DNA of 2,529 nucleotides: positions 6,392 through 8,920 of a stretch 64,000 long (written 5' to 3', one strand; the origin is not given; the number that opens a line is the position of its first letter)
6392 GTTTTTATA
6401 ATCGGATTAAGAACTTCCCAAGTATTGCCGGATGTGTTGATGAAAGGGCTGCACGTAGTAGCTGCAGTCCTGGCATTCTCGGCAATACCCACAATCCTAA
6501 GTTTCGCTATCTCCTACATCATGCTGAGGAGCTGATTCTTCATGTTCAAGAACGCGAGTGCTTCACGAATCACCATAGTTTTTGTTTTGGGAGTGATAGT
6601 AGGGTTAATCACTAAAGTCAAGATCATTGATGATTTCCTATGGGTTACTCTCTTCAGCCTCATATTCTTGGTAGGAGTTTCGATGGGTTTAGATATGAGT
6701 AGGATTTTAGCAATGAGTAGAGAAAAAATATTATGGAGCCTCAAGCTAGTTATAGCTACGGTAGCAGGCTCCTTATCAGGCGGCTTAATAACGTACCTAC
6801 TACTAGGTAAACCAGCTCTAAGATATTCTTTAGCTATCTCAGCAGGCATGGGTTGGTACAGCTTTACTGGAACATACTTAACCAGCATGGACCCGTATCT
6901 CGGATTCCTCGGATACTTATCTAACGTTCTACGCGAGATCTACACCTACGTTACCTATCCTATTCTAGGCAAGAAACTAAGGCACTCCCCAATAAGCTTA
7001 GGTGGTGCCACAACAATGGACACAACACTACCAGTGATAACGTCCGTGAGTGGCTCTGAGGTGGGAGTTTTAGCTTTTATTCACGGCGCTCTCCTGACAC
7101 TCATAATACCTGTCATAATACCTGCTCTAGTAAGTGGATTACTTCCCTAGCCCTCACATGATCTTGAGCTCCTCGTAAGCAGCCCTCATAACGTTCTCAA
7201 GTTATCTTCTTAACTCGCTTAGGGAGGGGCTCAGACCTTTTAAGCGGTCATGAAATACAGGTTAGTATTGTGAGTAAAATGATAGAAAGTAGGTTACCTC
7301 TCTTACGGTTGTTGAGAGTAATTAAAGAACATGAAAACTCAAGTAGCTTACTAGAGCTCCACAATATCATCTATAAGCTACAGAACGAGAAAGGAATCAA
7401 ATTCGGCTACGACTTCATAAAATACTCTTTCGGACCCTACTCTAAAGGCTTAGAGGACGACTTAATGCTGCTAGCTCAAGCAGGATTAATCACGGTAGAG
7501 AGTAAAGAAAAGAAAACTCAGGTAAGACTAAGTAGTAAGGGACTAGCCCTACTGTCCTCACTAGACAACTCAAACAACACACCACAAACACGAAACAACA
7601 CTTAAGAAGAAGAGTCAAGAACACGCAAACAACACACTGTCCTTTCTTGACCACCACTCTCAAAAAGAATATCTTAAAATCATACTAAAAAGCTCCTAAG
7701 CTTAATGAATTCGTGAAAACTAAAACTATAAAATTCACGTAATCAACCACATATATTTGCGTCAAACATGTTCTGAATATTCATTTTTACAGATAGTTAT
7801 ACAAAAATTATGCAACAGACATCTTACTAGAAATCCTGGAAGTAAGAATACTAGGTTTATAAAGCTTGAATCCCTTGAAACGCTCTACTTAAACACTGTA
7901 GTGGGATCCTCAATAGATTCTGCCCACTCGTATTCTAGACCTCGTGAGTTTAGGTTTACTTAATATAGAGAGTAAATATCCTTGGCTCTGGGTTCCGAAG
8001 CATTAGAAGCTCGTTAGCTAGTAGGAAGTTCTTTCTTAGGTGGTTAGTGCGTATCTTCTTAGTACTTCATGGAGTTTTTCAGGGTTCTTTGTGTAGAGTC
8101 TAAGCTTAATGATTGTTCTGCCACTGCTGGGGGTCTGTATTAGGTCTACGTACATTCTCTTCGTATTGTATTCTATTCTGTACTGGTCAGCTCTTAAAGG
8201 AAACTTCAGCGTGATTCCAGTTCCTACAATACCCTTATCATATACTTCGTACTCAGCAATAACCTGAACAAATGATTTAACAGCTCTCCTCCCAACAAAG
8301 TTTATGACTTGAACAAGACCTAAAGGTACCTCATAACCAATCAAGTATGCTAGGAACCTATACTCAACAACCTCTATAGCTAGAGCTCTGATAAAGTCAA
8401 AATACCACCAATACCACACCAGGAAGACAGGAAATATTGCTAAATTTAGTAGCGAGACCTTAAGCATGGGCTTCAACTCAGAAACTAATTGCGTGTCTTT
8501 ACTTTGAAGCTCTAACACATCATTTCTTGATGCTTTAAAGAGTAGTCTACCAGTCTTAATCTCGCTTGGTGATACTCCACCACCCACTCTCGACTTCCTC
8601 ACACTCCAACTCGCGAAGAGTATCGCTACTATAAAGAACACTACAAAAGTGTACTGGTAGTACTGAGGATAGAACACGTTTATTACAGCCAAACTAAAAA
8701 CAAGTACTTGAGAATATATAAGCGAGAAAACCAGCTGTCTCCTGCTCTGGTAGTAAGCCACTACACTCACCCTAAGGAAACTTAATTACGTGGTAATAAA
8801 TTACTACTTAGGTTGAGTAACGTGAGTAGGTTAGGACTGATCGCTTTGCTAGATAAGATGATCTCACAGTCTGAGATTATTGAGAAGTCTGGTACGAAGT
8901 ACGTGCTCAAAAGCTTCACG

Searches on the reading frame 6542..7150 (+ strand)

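Call 10: search_protein_families(library=pfam, proteins=[window:6542-7150:+])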
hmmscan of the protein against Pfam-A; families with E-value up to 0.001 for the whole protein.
window:6542-7150:+ (202 aa): 1 family
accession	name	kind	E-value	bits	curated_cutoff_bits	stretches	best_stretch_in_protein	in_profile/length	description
PF03956.18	Lys_export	-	2.2e-48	164.8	23.8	1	12-196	2-189/190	Lysine exporter LysO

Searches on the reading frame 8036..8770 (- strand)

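Call 10: search_protein_families(library=pfam, proteins=[window:8036-8770:-])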
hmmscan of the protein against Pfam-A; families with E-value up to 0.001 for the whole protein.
window:8036-8770:- (244 aa): 1 family
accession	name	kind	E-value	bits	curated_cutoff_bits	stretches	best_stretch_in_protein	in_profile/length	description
PF09973.14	DUF2208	-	1.9e-43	149.2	24.3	1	17-240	3-231/231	Predicted membrane protein (DUF2208)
